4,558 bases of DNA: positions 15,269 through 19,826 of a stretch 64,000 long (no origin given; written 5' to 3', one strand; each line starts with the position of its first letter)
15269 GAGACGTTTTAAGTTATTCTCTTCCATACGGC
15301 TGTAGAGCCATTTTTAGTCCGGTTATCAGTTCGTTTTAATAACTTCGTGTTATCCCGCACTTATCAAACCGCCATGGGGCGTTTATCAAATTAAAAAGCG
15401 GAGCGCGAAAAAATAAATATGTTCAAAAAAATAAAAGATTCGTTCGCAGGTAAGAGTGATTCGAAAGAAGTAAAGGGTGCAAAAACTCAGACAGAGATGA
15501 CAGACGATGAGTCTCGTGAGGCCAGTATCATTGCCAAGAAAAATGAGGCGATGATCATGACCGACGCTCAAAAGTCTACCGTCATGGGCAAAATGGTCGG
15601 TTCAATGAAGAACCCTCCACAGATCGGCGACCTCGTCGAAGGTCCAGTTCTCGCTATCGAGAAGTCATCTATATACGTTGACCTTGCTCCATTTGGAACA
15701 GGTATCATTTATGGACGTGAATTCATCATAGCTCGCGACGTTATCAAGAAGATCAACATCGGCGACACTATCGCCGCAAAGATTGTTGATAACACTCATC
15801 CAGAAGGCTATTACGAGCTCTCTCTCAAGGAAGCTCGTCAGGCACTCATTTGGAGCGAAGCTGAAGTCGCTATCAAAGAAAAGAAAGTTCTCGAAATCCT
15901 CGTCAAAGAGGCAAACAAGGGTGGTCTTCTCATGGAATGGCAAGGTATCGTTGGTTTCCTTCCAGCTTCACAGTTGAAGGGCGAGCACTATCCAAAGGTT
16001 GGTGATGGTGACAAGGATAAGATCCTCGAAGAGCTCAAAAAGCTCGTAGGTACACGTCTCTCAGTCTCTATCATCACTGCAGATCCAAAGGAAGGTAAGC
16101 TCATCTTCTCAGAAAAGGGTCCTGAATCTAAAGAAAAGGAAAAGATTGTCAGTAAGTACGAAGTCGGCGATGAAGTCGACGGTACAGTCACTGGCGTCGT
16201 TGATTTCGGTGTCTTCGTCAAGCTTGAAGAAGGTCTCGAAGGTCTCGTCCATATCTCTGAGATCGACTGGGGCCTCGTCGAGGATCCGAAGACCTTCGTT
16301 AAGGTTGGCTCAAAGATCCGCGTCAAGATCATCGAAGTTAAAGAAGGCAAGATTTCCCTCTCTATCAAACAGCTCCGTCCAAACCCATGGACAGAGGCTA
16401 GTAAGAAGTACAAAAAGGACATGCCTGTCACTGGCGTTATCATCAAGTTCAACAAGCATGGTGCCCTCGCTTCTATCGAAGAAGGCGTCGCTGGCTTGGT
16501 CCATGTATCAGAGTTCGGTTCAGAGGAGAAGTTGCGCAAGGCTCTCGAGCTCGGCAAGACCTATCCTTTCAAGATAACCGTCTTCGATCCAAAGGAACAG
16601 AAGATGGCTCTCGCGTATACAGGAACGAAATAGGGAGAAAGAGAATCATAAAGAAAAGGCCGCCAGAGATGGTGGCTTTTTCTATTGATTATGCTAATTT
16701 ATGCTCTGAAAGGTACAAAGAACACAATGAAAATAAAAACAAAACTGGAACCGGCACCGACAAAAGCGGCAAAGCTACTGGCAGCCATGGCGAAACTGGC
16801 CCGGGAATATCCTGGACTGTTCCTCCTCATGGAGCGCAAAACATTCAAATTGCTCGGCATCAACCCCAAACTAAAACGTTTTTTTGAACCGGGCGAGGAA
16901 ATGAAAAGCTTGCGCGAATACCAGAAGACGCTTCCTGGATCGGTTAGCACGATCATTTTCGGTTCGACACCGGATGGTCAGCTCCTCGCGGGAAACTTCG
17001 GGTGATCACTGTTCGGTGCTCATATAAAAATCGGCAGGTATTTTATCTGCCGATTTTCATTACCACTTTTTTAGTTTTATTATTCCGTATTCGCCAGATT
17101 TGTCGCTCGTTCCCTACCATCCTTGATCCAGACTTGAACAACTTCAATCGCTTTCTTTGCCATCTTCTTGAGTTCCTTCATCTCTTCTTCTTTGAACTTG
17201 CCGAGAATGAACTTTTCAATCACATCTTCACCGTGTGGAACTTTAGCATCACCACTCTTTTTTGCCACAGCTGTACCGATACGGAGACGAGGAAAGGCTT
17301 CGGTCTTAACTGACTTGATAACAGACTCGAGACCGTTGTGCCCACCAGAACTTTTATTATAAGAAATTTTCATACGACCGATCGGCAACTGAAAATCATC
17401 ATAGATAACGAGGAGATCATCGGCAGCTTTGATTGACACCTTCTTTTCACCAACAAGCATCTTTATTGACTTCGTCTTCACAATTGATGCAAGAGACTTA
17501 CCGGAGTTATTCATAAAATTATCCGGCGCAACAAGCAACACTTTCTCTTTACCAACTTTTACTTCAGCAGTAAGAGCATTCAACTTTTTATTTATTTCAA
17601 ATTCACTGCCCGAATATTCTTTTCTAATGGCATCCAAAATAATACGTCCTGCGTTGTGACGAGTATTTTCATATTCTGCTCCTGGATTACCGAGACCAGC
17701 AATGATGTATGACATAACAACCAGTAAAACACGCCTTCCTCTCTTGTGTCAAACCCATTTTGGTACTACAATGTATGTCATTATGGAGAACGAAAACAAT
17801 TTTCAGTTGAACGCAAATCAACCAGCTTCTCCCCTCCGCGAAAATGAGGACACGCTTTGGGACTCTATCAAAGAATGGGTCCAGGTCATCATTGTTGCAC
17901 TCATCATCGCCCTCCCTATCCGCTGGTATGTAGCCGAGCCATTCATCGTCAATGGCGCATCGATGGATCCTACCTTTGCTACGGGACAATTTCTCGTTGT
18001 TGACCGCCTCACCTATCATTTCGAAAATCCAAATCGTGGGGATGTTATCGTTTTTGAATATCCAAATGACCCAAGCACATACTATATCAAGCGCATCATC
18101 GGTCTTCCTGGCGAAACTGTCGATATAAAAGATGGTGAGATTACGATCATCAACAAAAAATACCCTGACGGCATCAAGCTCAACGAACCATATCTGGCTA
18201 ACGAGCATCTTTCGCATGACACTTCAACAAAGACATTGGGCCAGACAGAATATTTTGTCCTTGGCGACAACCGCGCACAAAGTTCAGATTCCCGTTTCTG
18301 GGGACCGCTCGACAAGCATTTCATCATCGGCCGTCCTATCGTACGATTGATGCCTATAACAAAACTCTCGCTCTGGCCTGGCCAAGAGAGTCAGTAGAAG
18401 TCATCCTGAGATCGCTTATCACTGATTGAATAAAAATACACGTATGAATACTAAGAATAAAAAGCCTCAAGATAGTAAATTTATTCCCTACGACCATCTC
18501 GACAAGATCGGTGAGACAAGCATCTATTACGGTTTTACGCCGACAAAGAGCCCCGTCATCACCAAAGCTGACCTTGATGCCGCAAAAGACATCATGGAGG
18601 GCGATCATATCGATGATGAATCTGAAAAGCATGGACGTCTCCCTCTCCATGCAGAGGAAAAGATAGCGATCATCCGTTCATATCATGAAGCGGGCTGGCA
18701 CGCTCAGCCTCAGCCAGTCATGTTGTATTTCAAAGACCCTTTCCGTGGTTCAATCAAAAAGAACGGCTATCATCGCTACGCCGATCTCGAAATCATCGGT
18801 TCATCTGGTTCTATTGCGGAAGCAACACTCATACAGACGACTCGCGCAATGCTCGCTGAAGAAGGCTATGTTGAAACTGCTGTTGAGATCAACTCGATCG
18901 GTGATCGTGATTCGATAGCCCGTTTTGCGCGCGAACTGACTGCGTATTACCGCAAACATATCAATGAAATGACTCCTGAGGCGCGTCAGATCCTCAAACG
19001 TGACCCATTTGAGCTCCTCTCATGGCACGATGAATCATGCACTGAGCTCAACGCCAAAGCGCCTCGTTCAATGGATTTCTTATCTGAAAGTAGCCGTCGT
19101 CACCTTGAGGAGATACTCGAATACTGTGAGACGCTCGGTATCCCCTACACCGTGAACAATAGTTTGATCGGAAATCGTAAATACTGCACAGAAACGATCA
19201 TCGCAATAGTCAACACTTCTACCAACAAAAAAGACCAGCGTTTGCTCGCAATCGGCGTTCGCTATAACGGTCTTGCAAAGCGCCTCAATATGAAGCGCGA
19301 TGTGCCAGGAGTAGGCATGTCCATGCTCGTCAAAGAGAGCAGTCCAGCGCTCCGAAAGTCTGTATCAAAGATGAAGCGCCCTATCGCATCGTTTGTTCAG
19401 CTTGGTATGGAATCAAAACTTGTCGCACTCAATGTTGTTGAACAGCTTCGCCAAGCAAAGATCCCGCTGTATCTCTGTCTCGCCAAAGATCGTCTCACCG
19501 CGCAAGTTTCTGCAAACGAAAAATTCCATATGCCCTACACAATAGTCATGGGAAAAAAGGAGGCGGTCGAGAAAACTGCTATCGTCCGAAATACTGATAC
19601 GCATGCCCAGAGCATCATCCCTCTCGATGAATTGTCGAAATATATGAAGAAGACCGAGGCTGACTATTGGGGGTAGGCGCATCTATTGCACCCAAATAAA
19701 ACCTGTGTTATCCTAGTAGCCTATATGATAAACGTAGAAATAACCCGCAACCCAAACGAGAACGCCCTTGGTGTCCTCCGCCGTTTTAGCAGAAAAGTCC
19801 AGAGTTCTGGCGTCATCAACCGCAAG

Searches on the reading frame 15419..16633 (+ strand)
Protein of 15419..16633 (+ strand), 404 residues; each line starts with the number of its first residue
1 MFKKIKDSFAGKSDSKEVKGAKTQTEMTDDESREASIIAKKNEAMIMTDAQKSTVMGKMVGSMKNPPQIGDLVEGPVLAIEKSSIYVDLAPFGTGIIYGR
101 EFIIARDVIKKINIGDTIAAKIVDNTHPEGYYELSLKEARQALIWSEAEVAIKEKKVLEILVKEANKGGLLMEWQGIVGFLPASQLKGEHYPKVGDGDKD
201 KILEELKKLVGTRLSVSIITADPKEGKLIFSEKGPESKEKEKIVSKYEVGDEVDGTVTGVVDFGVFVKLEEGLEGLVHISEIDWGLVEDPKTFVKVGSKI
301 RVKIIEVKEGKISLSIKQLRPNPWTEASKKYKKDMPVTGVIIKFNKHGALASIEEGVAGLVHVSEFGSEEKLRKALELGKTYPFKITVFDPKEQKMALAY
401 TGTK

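Call 9: search_protein_families(library=pfam, proteins=[window:15419-16633:+], max_evalue=0.00001)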
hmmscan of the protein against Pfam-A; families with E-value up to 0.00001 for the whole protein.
window:15419-16633:+ (404 aa): 2 families
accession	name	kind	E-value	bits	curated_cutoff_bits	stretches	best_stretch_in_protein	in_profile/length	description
PF00575.29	S1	-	1.1e-39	135.1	22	2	246-317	1-74/74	S1 RNA binding domain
PF23459.1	S1_RRP5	-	1.8e-09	38.5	27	0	249-313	3-67/72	RRP5 S1 domain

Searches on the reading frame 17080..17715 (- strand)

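Call 9: search_protein_families(library=pfam, proteins=[window:17080-17715:-], max_evalue=0.00001)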
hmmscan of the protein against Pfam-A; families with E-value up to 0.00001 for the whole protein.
window:17080-17715:- (211 aa): 1 family
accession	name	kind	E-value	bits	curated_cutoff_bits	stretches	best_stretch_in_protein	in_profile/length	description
PF01195.25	Pept_tRNA_hydro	-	5e-49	167.1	27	1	4-208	1-182/183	Peptidyl-tRNA hydrolase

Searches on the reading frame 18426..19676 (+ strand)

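Call 9: search_protein_families(library=pfam, proteins=[window:18426-19676:+], max_evalue=0.00001)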
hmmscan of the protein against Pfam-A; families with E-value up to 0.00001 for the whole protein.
window:18426-19676:+ (416 aa): 1 family
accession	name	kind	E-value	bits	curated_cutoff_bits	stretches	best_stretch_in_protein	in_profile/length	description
PF03129.25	HGTP_anticodon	-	1.7e-09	38.1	21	1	330-409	14-93/94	Anticodon binding domain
